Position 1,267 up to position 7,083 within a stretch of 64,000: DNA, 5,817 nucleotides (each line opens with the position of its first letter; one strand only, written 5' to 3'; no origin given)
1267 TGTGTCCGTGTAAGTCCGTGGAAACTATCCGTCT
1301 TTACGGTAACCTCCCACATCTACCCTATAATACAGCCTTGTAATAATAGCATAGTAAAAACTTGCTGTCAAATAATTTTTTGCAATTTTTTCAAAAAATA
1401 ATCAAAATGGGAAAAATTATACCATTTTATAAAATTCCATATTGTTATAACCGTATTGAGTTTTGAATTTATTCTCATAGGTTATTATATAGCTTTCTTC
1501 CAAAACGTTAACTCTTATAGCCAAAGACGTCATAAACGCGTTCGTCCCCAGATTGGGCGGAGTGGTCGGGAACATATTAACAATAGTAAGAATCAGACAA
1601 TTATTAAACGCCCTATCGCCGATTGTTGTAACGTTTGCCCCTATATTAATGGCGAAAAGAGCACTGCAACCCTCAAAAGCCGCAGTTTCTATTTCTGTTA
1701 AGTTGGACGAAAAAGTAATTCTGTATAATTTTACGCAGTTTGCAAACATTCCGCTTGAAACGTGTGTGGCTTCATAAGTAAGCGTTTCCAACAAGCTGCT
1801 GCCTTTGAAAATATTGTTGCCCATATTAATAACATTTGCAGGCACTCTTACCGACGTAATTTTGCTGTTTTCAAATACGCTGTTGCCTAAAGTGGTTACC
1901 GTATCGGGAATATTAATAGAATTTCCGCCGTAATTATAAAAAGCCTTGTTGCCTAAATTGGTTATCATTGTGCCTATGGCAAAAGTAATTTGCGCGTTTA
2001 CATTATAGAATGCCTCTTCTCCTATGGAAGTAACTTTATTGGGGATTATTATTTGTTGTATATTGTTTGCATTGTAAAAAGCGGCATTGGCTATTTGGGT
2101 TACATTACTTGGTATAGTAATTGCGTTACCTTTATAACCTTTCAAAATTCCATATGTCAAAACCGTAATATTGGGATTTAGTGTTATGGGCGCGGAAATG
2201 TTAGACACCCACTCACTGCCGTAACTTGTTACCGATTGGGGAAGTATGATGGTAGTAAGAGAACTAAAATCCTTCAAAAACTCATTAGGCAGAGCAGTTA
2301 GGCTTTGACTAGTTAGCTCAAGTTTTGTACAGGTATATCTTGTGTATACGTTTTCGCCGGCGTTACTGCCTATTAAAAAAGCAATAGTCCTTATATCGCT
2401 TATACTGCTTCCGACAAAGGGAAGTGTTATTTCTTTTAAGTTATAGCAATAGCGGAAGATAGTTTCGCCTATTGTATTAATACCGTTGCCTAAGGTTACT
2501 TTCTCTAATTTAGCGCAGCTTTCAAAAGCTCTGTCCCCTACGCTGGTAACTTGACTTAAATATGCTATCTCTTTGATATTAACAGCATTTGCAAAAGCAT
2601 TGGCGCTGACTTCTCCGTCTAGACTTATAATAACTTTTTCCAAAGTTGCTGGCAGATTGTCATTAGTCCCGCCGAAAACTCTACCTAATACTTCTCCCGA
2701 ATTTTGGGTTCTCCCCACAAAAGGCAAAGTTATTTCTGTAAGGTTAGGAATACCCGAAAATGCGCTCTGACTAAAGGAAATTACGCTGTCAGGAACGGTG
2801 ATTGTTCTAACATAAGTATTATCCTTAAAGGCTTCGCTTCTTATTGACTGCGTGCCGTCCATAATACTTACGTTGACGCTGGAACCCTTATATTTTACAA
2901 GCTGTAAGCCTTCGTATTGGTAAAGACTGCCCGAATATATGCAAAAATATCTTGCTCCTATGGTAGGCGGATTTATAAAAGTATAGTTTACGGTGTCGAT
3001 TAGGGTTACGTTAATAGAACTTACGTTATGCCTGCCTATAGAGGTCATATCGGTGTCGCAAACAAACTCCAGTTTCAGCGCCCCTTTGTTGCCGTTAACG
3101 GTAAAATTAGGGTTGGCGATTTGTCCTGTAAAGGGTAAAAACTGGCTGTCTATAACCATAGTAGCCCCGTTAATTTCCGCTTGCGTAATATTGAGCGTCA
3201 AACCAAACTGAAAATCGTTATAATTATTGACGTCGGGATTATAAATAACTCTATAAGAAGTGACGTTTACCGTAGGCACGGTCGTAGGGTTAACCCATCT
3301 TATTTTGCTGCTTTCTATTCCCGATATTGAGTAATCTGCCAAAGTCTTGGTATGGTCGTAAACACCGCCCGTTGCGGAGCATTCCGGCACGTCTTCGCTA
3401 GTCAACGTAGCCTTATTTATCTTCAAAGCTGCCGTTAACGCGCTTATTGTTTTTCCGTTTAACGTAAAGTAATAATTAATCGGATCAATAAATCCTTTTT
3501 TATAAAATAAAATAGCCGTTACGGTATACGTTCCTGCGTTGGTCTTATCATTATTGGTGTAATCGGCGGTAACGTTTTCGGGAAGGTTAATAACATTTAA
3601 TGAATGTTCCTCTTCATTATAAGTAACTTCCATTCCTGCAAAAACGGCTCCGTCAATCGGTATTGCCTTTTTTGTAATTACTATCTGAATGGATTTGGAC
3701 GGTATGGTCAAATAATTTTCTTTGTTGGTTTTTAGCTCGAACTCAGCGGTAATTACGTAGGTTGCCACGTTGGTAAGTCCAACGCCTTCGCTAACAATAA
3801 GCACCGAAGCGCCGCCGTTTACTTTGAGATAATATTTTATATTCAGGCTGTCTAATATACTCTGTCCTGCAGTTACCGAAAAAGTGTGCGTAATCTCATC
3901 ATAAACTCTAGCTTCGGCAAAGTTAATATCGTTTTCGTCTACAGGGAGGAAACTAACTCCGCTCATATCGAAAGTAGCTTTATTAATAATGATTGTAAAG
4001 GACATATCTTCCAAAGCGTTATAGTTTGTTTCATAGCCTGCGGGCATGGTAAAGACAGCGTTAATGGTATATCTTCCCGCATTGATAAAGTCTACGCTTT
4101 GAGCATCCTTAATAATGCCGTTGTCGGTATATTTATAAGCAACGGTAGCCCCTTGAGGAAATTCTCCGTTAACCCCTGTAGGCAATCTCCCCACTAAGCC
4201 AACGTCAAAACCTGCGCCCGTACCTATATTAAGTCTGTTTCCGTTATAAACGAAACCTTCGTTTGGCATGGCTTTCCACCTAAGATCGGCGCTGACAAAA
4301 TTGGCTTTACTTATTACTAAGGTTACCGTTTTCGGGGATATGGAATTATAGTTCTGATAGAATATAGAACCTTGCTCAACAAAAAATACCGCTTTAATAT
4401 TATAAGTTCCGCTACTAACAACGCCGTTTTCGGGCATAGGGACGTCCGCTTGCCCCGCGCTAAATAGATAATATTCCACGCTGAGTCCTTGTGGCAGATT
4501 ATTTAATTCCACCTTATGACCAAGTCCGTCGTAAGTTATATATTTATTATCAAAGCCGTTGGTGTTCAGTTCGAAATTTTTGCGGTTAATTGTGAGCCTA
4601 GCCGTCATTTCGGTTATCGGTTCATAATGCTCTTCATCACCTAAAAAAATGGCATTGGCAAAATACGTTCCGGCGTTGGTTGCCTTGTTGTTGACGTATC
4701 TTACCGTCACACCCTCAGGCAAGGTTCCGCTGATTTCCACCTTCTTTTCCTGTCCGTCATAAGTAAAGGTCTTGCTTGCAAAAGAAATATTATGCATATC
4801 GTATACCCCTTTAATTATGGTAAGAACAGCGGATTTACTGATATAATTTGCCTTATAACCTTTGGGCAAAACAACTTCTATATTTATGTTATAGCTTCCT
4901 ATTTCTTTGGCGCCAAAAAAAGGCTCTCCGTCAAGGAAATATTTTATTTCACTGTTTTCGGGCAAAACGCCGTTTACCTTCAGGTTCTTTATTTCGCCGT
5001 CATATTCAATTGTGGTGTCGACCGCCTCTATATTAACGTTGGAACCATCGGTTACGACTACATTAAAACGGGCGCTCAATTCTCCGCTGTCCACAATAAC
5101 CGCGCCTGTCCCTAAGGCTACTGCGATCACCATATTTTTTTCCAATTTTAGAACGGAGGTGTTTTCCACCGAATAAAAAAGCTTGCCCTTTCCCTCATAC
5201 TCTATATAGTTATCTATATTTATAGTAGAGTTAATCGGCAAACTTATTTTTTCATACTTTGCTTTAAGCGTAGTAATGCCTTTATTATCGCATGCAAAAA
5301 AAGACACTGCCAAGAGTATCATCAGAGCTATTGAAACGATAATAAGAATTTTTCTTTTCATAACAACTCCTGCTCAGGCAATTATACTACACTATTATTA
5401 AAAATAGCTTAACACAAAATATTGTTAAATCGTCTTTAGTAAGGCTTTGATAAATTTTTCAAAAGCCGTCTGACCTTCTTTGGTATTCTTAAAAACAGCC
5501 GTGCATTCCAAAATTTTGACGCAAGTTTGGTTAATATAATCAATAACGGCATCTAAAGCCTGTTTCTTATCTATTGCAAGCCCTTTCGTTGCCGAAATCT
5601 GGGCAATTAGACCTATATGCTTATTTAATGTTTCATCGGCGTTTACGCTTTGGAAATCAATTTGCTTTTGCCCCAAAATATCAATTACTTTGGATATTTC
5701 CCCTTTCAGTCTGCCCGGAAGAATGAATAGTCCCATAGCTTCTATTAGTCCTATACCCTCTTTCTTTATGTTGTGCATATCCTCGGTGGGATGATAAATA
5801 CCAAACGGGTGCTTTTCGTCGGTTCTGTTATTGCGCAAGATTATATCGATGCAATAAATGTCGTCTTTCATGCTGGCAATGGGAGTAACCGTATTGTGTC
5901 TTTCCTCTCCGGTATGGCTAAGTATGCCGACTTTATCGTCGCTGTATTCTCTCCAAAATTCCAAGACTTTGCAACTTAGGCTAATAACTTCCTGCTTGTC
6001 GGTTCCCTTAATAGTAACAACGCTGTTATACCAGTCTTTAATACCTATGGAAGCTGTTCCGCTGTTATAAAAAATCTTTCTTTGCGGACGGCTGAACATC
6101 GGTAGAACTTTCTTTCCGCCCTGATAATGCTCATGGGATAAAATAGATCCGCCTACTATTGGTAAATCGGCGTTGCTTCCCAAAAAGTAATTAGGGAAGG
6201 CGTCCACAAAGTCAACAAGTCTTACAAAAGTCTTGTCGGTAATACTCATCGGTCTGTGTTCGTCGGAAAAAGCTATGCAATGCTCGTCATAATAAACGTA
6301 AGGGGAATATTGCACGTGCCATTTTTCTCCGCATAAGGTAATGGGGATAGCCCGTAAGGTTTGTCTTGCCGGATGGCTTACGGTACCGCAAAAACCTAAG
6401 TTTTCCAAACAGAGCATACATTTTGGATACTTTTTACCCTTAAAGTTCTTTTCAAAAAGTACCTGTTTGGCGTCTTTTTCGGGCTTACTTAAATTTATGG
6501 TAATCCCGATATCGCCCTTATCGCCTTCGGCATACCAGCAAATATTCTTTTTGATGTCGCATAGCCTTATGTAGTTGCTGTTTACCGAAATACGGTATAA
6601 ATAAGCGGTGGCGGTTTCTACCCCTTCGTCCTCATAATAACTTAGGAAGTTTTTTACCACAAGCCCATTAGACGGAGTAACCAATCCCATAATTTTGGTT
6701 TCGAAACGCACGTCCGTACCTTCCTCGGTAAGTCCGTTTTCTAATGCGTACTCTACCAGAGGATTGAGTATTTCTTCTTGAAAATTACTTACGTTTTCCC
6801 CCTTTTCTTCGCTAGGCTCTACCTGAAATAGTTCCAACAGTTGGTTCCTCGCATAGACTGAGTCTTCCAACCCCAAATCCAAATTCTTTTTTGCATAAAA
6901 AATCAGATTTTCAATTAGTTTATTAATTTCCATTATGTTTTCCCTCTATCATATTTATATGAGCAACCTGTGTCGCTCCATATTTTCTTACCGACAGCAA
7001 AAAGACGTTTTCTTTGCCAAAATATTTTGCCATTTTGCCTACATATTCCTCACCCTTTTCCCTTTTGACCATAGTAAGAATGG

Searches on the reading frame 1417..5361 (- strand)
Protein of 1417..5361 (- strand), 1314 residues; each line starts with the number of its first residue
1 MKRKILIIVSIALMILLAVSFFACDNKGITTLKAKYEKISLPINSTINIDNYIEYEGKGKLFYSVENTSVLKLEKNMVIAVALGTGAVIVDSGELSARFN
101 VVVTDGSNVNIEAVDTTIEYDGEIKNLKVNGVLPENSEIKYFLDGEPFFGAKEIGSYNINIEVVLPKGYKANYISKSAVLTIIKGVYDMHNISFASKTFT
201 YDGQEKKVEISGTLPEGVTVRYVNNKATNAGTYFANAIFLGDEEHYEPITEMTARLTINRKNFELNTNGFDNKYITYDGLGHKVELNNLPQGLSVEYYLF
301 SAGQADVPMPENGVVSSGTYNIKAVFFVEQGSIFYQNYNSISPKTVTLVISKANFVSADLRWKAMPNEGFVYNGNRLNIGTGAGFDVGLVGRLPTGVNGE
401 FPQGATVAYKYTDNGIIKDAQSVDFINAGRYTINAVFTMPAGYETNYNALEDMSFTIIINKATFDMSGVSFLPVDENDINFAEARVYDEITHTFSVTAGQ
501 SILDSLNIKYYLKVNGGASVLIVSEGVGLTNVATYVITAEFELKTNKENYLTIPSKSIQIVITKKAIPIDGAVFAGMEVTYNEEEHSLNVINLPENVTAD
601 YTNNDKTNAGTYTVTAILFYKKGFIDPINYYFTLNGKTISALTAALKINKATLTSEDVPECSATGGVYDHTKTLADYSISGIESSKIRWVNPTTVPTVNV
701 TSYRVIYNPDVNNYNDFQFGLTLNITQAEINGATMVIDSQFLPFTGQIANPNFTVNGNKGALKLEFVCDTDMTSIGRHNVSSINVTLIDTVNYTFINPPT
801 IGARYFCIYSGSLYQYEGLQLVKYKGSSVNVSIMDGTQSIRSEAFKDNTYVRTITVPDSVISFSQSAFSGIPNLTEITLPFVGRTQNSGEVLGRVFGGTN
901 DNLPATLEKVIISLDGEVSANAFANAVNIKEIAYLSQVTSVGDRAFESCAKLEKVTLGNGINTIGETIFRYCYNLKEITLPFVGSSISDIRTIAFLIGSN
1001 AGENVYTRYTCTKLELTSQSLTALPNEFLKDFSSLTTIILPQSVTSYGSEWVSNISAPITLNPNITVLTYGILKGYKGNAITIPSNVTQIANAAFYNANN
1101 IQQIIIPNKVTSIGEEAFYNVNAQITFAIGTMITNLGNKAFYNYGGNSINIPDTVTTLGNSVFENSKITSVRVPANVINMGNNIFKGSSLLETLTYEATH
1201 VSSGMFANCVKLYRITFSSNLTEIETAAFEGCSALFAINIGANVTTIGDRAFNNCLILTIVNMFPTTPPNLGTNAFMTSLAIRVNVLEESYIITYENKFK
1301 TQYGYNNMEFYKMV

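Call 21: search_protein_families(library=pfam, proteins=[window:1417-5361:-])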
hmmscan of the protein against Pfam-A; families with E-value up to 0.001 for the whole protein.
window:1417-5361:- (1314 aa): 2 families
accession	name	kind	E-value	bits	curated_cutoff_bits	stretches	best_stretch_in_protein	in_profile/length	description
PF13306.12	LRR_5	-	1.2e-64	216.3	27.7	4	1079-1190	14-125/127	BspA type Leucine rich repeat region (6 copies)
PF13855.12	LRR_8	-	1.8e-12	47.3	27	0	1199-1243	14-59/61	Leucine rich repeat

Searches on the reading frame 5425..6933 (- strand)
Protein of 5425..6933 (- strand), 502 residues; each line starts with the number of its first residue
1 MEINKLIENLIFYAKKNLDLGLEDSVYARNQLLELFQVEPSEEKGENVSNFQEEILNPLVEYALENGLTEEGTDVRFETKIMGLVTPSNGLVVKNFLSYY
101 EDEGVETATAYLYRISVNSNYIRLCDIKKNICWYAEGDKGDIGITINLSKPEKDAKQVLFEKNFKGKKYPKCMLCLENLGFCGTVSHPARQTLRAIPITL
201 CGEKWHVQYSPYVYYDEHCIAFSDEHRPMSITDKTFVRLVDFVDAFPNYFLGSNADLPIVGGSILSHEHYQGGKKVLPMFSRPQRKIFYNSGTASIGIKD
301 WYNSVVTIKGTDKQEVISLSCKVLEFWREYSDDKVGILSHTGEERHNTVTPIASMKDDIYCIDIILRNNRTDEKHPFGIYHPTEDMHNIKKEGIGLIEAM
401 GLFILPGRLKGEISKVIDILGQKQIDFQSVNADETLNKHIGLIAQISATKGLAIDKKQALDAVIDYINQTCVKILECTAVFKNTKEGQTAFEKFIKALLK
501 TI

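Call 21: search_protein_families(library=pfam, proteins=[window:5425-6933:-])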
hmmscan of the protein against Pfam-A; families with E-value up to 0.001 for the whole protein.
window:5425-6933:- (502 aa): 2 families
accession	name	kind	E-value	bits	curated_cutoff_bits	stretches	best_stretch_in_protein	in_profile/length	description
PF01087.27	GalP_UDP_transf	-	1.1e-24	88.3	22.1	1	51-228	26-184/184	Galactose-1-phosphate uridyl transferase, N-terminal domain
PF02744.22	GalP_UDP_tr_C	-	5.7e-08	33.1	29.2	1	244-414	3-146/165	Galactose-1-phosphate uridyl transferase, C-terminal domain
